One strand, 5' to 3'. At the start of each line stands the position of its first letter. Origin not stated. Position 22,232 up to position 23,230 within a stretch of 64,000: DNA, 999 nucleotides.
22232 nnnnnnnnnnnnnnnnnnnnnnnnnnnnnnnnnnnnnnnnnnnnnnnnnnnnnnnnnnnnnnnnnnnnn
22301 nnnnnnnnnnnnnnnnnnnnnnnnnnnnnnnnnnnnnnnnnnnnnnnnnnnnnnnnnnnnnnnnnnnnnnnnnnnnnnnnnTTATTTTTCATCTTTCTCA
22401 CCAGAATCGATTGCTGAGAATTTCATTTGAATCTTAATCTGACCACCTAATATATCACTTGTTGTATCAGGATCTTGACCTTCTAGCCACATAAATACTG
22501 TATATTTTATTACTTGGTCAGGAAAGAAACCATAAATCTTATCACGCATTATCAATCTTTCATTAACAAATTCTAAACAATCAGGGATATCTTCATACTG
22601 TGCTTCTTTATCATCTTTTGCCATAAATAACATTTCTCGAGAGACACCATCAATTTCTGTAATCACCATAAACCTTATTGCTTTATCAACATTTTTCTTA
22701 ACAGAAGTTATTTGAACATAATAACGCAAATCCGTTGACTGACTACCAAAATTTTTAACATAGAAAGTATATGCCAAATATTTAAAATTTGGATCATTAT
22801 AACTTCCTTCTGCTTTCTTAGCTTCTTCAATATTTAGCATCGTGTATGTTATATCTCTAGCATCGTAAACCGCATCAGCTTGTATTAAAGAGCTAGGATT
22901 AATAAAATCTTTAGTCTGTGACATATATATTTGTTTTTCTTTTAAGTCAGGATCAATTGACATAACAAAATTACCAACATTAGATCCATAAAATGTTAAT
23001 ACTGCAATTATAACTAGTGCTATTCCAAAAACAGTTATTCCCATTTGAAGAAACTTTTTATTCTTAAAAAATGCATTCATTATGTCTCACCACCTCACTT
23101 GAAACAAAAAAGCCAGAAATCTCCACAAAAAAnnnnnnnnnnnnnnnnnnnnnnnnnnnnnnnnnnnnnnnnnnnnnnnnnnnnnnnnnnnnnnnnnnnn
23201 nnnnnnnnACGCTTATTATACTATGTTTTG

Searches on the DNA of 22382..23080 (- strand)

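Call 38: search_rna_families(sources=[L161, L168, L171, L007, L001, L002, L013, L029, L024, L039, L082, L088, L137, L154], threshold=gathering, show_alignments=2)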
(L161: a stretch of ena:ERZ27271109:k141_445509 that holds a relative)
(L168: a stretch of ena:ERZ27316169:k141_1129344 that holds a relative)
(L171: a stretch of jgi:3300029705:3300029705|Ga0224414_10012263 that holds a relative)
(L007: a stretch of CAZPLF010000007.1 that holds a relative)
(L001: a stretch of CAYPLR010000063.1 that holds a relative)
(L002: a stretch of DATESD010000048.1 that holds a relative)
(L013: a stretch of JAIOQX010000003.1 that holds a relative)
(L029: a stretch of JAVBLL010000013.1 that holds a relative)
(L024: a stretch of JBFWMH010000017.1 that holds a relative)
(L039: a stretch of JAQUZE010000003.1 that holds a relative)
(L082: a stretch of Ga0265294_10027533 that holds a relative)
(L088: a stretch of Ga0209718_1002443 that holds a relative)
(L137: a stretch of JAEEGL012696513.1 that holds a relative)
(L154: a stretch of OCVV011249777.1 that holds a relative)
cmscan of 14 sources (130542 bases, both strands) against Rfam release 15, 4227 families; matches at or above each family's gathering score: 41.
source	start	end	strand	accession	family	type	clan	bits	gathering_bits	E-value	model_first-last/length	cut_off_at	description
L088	5621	5702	+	RF01051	c-di-GMP-I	Cis-reg; riboswitch;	CL00126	68.9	35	4.2e-11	1-87/87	no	c-di-GMP-I riboswitch aptamer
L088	5741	5822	+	RF01051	c-di-GMP-I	Cis-reg; riboswitch;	CL00126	68.9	35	4.2e-11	1-87/87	no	c-di-GMP-I riboswitch aptamer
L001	243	324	+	RF01051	c-di-GMP-I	Cis-reg; riboswitch;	CL00126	68.5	35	5.4e-11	1-87/87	no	c-di-GMP-I riboswitch aptamer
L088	5868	5949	+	RF01051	c-di-GMP-I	Cis-reg; riboswitch;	CL00126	68.5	35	5.4e-11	1-87/87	no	c-di-GMP-I riboswitch aptamer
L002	244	322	+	RF01051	c-di-GMP-I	Cis-reg; riboswitch;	CL00126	67.9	35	7.7e-11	1-87/87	no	c-di-GMP-I riboswitch aptamer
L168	13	87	+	RF01051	c-di-GMP-I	Cis-reg; riboswitch;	CL00126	67.6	35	8.8e-11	1-87/87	no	c-di-GMP-I riboswitch aptamer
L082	4234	4311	+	RF01051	c-di-GMP-I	Cis-reg; riboswitch;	CL00126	67.4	35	1e-10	1-87/87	no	c-di-GMP-I riboswitch aptamer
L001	117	197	+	RF01051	c-di-GMP-I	Cis-reg; riboswitch;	CL00126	66.9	35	1.3e-10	1-87/87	no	c-di-GMP-I riboswitch aptamer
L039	5654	5727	+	RF01051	c-di-GMP-I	Cis-reg; riboswitch;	CL00126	66.3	35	1.9e-10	1-87/87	no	c-di-GMP-I riboswitch aptamer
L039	5807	5880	+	RF01051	c-di-GMP-I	Cis-reg; riboswitch;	CL00126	66.3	35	1.9e-10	1-87/87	no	c-di-GMP-I riboswitch aptamer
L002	127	205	+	RF01051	c-di-GMP-I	Cis-reg; riboswitch;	CL00126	66.2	35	2e-10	1-87/87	no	c-di-GMP-I riboswitch aptamer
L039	5458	5531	+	RF01051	c-di-GMP-I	Cis-reg; riboswitch;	CL00126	65.1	35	3.6e-10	1-87/87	no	c-di-GMP-I riboswitch aptamer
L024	5612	5689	+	RF01051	c-di-GMP-I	Cis-reg; riboswitch;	CL00126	64.9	35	4e-10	1-87/87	no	c-di-GMP-I riboswitch aptamer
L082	4349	4429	+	RF01051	c-di-GMP-I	Cis-reg; riboswitch;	CL00126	64.6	35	4.7e-10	1-87/87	no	c-di-GMP-I riboswitch aptamer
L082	4473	4553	+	RF01051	c-di-GMP-I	Cis-reg; riboswitch;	CL00126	64.6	35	4.9e-10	1-87/87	no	c-di-GMP-I riboswitch aptamer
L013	5836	5910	+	RF01051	c-di-GMP-I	Cis-reg; riboswitch;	CL00126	64.5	35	5.2e-10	1-87/87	no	c-di-GMP-I riboswitch aptamer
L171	480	554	+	RF01051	c-di-GMP-I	Cis-reg; riboswitch;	CL00126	64.1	35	6.3e-10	1-87/87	no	c-di-GMP-I riboswitch aptamer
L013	5459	5533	+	RF01051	c-di-GMP-I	Cis-reg; riboswitch;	CL00126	64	35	6.9e-10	1-87/87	no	c-di-GMP-I riboswitch aptamer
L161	4719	4792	+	RF01051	c-di-GMP-I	Cis-reg; riboswitch;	CL00126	63.9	35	7.1e-10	1-87/87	no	c-di-GMP-I riboswitch aptamer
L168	4803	4876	+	RF01051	c-di-GMP-I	Cis-reg; riboswitch;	CL00126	63.6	35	8.3e-10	1-87/87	no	c-di-GMP-I riboswitch aptamer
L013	5584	5659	+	RF01051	c-di-GMP-I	Cis-reg; riboswitch;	CL00126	63.4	35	9.6e-10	1-87/87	no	c-di-GMP-I riboswitch aptamer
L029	5864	5937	+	RF01051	c-di-GMP-I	Cis-reg; riboswitch;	CL00126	62.9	35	1.2e-09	1-87/87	no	c-di-GMP-I riboswitch aptamer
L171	4819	4894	+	RF01051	c-di-GMP-I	Cis-reg; riboswitch;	CL00126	62.6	35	1.4e-09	1-87/87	no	c-di-GMP-I riboswitch aptamer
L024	5736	5811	+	RF01051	c-di-GMP-I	Cis-reg; riboswitch;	CL00126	62.5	35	1.6e-09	1-87/87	no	c-di-GMP-I riboswitch aptamer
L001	1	79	+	RF01051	c-di-GMP-I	Cis-reg; riboswitch;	CL00126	61.5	35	2.7e-09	2-87/87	5'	c-di-GMP-I riboswitch aptamer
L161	4877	4950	+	RF01051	c-di-GMP-I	Cis-reg; riboswitch;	CL00126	61.3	35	3.1e-09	1-87/87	no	c-di-GMP-I riboswitch aptamer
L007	5671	5744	+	RF01051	c-di-GMP-I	Cis-reg; riboswitch;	CL00126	61.2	35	3.2e-09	1-87/87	no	c-di-GMP-I riboswitch aptamer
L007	5533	5606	+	RF01051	c-di-GMP-I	Cis-reg; riboswitch;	CL00126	60.7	35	4.3e-09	1-87/87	no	c-di-GMP-I riboswitch aptamer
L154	5712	5791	+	RF01051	c-di-GMP-I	Cis-reg; riboswitch;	CL00126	60.6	35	4.7e-09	1-87/87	no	c-di-GMP-I riboswitch aptamer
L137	739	818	+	RF01051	c-di-GMP-I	Cis-reg; riboswitch;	CL00126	60.4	35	5.2e-09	1-87/87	no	c-di-GMP-I riboswitch aptamer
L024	5855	5930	+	RF01051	c-di-GMP-I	Cis-reg; riboswitch;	CL00126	60.1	35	6e-09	1-87/87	no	c-di-GMP-I riboswitch aptamer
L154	1450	1524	+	RF01051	c-di-GMP-I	Cis-reg; riboswitch;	CL00126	59.9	35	6.7e-09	1-87/87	no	c-di-GMP-I riboswitch aptamer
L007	5811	5884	+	RF01051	c-di-GMP-I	Cis-reg; riboswitch;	CL00126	59.6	35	8.1e-09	1-87/87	no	c-di-GMP-I riboswitch aptamer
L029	5686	5759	+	RF01051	c-di-GMP-I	Cis-reg; riboswitch;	CL00126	59.1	35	1.1e-08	1-87/87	no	c-di-GMP-I riboswitch aptamer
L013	5714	5789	+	RF01051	c-di-GMP-I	Cis-reg; riboswitch;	CL00126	56.9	35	3.7e-08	1-87/87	no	c-di-GMP-I riboswitch aptamer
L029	743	817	+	RF01051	c-di-GMP-I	Cis-reg; riboswitch;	CL00126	56.5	35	4.5e-08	1-87/87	no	c-di-GMP-I riboswitch aptamer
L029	5539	5612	+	RF01051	c-di-GMP-I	Cis-reg; riboswitch;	CL00126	56.5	35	4.5e-08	1-87/87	no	c-di-GMP-I riboswitch aptamer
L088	964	1037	+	RF01051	c-di-GMP-I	Cis-reg; riboswitch;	CL00126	56.5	35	4.5e-08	1-87/87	no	c-di-GMP-I riboswitch aptamer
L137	826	900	+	RF01051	c-di-GMP-I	Cis-reg; riboswitch;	CL00126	54.9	35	1.1e-07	1-87/87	no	c-di-GMP-I riboswitch aptamer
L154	5793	5886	+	RF01051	c-di-GMP-I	Cis-reg; riboswitch;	CL00126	54.7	35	1.3e-07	1-87/87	no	c-di-GMP-I riboswitch aptamer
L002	366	440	+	RF01051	c-di-GMP-I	Cis-reg; riboswitch;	CL00126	53.9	35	1.9e-07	1-87/87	no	c-di-GMP-I riboswitch aptamer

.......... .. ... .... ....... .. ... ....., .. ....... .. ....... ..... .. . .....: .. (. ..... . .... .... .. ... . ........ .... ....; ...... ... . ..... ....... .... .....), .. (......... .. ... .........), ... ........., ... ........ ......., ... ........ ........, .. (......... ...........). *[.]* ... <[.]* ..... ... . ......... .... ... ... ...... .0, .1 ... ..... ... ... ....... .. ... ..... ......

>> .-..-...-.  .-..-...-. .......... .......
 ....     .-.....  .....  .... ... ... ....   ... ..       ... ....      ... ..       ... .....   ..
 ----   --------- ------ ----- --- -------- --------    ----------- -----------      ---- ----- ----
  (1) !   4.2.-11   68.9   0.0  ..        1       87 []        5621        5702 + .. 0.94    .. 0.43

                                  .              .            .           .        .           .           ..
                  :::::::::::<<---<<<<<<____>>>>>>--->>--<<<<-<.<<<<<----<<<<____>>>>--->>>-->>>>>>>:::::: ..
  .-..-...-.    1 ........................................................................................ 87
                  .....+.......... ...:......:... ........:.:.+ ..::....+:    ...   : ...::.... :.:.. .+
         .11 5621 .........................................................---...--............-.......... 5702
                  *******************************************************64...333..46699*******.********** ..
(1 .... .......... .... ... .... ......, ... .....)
